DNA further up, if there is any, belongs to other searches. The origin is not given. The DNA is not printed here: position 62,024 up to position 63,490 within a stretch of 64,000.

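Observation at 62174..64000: Secreted metzincin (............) metalloprotease fused to an internalin-like LRR array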

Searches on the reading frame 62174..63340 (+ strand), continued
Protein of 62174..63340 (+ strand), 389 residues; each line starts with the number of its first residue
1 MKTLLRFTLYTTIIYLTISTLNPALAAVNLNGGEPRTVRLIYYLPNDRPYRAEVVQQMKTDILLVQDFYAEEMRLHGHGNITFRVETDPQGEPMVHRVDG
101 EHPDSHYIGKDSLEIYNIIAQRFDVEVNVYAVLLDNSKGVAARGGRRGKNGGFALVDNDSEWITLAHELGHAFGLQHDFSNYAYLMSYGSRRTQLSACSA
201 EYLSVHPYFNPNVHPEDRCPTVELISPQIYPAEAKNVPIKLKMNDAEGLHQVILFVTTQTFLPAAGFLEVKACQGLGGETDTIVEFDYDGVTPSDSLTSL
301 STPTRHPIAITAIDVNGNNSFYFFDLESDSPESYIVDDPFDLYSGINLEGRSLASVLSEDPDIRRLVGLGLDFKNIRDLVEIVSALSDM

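Call 8: search_solved_structures(query=window:62174-63340:+, max_evalue=10, show_alignments=3)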
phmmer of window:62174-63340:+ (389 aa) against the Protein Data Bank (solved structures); distinct sequences matched with E-value up to 10: 17.
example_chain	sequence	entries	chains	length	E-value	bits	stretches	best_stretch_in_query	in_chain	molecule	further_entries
8dek_B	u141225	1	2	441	8.5e-05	25.2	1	35-106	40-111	NPCBM/NEW2 domain-containing protein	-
6z2o_A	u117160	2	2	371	9.4e-05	25.1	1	36-108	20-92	O-glycan protease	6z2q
6z2d_A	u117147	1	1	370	9.6e-05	25.1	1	36-108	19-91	O-glycan protease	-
8df2_A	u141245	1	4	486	0.00011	24.9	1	35-106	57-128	NPCBM/NEW2 domain-containing protein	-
6z2p_A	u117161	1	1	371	0.0021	20.6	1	36-108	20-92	O-glycan protease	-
3b8z_A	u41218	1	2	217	0.4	13.2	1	154-191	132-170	protein ADAMTS-5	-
3ljt_A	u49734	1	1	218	0.4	13.1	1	154-191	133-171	A disintegrin and metalloproteinase with thrombospondin motifs 5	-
3hy7_A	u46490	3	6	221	0.4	13.1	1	154-190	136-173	A disintegrin and metalloproteinase with thrombospondin motifs 5 | Catalytic Domain of ADAMTS-5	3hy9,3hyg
6yjm_A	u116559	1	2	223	0.41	13.1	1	154-190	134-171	A disintegrin and metalloproteinase with thrombospondin motifs 5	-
1nd1_A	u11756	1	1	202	0.69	12.4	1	136-181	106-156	BaP1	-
2w12_A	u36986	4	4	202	0.7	12.3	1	136-181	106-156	ZINC METALLOPROTEINASE BAP1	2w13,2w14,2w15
6qig_A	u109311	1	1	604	0.81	12.1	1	161-179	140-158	A disintegrin and metalloproteinase with thrombospondin motifs 13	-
2rjq_A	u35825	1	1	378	0.88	12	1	154-190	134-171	ADAMTS-5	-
1bkc_I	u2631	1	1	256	1.6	11.2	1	147-182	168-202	TUMOR NECROSIS FACTOR-ALPHA-CONVERTING ENZYME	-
1bkc_A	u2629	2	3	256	1.6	11.2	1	147-181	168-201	TUMOR NECROSIS FACTOR-ALPHA-CONVERTING ENZYME | ADAM 17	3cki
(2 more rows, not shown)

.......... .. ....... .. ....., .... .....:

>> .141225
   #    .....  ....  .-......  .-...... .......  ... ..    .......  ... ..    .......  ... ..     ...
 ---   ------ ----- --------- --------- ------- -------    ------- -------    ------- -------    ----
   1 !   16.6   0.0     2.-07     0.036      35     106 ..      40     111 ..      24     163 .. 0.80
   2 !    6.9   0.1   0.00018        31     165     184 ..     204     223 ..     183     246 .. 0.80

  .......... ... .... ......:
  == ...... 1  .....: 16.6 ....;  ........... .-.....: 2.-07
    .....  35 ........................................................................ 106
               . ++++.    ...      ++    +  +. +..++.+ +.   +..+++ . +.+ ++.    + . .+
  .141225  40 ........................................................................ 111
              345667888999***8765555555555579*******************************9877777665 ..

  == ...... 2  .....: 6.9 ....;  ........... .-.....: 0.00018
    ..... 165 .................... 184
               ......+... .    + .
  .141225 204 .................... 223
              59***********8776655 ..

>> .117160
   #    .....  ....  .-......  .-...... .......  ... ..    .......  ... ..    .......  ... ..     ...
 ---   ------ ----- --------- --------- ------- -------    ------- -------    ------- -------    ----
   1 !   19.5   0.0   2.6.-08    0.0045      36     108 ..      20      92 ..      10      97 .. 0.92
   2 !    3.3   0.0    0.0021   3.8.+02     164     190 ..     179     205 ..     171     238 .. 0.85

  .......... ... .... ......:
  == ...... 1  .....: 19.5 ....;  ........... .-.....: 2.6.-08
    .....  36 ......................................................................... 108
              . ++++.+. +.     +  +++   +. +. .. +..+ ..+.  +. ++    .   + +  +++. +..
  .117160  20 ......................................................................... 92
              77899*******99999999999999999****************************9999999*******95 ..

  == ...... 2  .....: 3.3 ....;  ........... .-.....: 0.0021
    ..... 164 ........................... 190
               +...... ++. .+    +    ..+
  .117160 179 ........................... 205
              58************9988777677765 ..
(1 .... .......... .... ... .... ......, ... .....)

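Call 14: find_related_loci(query=window:62174-63340:+, collection=genome_contigs, flank=10000)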
Query window:62174-63340:+ (389 aa) in genome_contigs; peptide patterns used: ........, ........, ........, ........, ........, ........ (x = any residue, [..] = any of these).
53 stretches matched a pattern; 11 encode a relative of the query (tblastn E <= 1e-3); 11 distinct loci.
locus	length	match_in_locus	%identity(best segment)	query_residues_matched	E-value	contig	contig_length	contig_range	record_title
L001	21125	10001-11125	51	2-331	2e-116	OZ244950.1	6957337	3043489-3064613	MAG: Candidatus Poribacteria bacterium isolate 1741874c-865a-47cd-958f-7fa2b3d0eca7 genome assembly, chromosome: 1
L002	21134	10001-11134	52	2-331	8e-116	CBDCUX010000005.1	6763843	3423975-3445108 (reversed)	MAG: Candidatus Poribacteria bacterium isolate e6ba5316-27cc-4a72-bad8-a94c688688a0 genome assembly, contig: contig_5, w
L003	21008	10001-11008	53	2-330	2e-113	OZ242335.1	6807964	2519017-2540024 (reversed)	MAG: Candidatus Poribacteria bacterium isolate 0e18bbbf-3c5b-4f4e-9be4-718f64127597 genome assembly, chromosome: 1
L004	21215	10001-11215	48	2-355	6e-108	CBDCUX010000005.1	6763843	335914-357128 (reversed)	MAG: Candidatus Poribacteria bacterium isolate e6ba5316-27cc-4a72-bad8-a94c688688a0 genome assembly, contig: contig_5, w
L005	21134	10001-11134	49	1-331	2e-103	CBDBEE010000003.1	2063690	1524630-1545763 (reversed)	MAG: Candidatus Poribacteria bacterium isolate 9eb15a66-94a6-4ca6-bf90-476f30333b94 genome assembly, contig: contig_3, w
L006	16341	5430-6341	53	28-330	2e-103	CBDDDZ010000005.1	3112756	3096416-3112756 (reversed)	MAG: Candidatus Latescibacterota bacterium isolate 2fef8444-24d4-470e-a0f0-8c307ac56c94 genome assembly, contig: contig_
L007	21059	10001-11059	49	27-364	1e-102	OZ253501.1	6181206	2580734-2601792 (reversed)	MAG: Candidatus Latescibacterota bacterium isolate f485d00f-16df-4488-a4d1-ddfd292eb512 genome assembly, chromosome: 1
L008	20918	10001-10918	50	27-318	2e-89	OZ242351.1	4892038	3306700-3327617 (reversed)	MAG: Candidatus Poribacteria bacterium isolate f935c7b2-2358-4189-a958-9ccc83df77d9 genome assembly, chromosome: 1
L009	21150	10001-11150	47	2-331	3e-88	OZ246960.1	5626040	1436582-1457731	MAG: Candidatus Poribacteria bacterium isolate 0ebab745-6bcd-42b0-bac1-d05ba6febf80 genome assembly, chromosome: 1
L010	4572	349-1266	25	38-332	7e-22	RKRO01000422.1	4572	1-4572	MAG: Candidatus Poribacteria bacterium isolate PNGco_C_bin3 scaffold_4933, whole genome shotgun sequence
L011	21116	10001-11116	69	26-387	2e-159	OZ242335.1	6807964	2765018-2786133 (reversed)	MAG: Candidatus Poribacteria bacterium isolate 0e18bbbf-3c5b-4f4e-9be4-718f64127597 genome assembly, chromosome: 1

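Call 17: search_protein_families(library=pfam, proteins=[L011:9761-14062:+], max_evalue=0.01)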
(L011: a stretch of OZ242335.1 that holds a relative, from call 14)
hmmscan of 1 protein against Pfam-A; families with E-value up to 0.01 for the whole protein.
L011:9761-14062:+ (1434 aa): 18 families
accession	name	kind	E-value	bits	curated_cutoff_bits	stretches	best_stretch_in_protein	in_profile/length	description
PF12799.13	LRR_4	-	9.9e-119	385.1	27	18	1197-1236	3-43/44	Leucine Rich repeats (2 copies)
PF13855.12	LRR_8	-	5e-73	241.2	27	13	920-962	17-61/61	Leucine rich repeat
PF13516.12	LRR_6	-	5e-25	86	23.4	0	884-899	3-18/24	Leucine Rich repeat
PF14580.12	LRR_9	-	4e-23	82.3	30.5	4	543-638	41-146/175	Leucine-rich repeat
PF00560.39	LRR_1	-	8e-21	70.1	20.6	0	930-943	2-15/23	Leucine Rich Repeat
PF23952.1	LRR_EndoS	-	7.2e-16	58.9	27.9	2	1058-1182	1-115/116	Endo-beta-N-acetylglucosaminidase EndoS LRR domain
PF23598.1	LRR_14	-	2.2e-14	53.4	40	3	487-622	9-151/353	Leucine-rich repeat region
PF23211.1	LRR_LRWD1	-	3.1e-12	47.1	28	0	564-635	40-115/190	Leucine-rich repeat and WD repeat-containing protein 1, LRR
PF13860.13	FlgD_ig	-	2.8e-09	37.3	27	1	1358-1419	17-73/79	FlgD Ig-like domain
PF13688.12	Reprolysin_5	-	4.2e-07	30.8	27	1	210-257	131-176/196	Metallo-peptidase family M12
PF10462.15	Peptidase_M66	-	7.2e-07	28.9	20.6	1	196-273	169-246/306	Peptidase M66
PF13583.11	Reprolysin_4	-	2.6e-06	27.7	22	1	197-249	122-177/203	Metallo-peptidase family M12B Reprolysin-like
PF13574.12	Reprolysin_2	-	3.3e-06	27.5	27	1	214-260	119-165/195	Metallo-peptidase family M12B Reprolysin-like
PF02369.22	Big_1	-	5.4e-06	26.9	34.9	1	688-760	19-91/93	Bacterial Ig-like domain (group 1)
PF25019.1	LRR_R13L1-DRL21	-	2.6e-05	24.6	27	0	947-1003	69-126/127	R13L1/DRL21 LRRs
PF12044.14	Metallopep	-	0.0003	19.9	27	0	109-151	127-169/427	Putative peptidase family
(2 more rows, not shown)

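Call 18: search_protein_families(library=ncbifam, proteins=[L011:9761-14062:+], max_evalue=0.01)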
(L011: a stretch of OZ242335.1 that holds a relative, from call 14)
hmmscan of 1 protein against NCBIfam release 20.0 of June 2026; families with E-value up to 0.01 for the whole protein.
L011:9761-14062:+ (1434 aa): 13 families
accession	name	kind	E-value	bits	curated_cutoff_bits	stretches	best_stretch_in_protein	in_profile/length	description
NF033189.1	internalin_A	exception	1.6e-122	410.4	1600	4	1086-1302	120-335/799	class 1 internalin InlA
NF033188.1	internalin_H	exception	1.5e-113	380.3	1050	6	745-967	30-247/548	InlH/InlC2 family class 1 internalin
NF033190.2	inl_like_NEAT_1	exception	5.8e-95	319.2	1275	3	1058-1330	190-463/754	NEAT domain-containing leucine-rich repeat protein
NF047464.1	FibnectbindLIC11051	equivalog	5.5e-29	101.1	1000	5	1099-1325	319-543/685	LIC_11051 family fibronectin-binding protein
NF033186.1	internalin_K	exception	6.8e-27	94.2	1100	2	751-920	27-201/604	class 1 internalin InlK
NF033187.0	internalin_J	exception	5.3e-25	87.8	1700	2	768-1010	65-302/846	class 1 internalin InlJ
NF005176.1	PRK06655.1-1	equivalog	5.5e-07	29.7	230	1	1366-1422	99-150/197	flagellar hook assembly protein FlgD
NF009276.0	PRK12633.1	equivalog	1.1e-05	25.3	383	1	1360-1426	125-186/234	flagellar basal body rod modification protein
NF033707.1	T9SS_sortase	equivalog_domain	3.9e-05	21.5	420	1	1343-1420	999-1076/1095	type IX secretion system sortase PorU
TIGR04183.1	Por_Secre_tail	domain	0.00013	21.8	23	1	1346-1432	2-71/72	T9SS type A sorting domain-containing protein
NF052323.1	T9SSA_dep_M6i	equivalog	0.0013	16.7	600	1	1345-1426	960-1031/1043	T9SS-dependent M6-like inactivated metalloprotease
NF052228.1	T9SS_PorZ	equivalog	0.0023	16.4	260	1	1394-1424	713-745/757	type IX secretion system anionic LPS delivery protein PorZ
TIGR03952.1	metzin_BF0631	equivalog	0.0077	15.3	208.1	0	214-242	226-254/351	zinc-dependent metalloproteinase lipoprotein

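Call 24: predict_structure(alignment_id=A1)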
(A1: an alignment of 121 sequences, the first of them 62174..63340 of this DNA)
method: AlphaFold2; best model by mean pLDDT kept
length: 389 residues; sequences in the alignment: 121
mean_pLDDT: 88.1   pTM: 0.81
mean pLDDT of the five models: 88.1, 87.0, 86.6, 86.5, 86.2
residues with pLDDT >= 90: 261; 70-90: 69; 50-70: 47; < 50: 12
segments of 3 or more residues with pLDDT < 50: 24-27, 370-375
pLDDT, mean of each block of 10 residues (from residue 1): 78 76 51 85 98 98 98 98 97 97 93 91 92 94 93 96 98 97 94 97 97 89 98 97 98 93 87 98 98 93 94 97 96 63 70 75 59 51 57
secondary structure, 60 per line:
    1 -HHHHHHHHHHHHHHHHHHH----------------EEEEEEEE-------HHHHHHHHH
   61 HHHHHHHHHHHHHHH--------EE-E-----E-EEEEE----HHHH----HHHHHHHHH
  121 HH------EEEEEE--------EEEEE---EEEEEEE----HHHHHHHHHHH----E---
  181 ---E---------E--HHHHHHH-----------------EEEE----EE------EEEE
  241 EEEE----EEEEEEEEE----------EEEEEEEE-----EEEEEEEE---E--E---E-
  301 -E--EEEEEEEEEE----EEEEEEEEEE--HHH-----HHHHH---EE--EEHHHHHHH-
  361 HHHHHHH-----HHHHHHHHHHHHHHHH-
elements in order: H2-20 E37-44 H52-75 E95-99 H104-107 H112-122 E129-134 E143-147 E151-157 H162-172 H197-203 E221-224 E237-244 E249-257 E268-275 E281-288 E305-314 E319-328 H339-343 H353-359 H361-367 H373-388
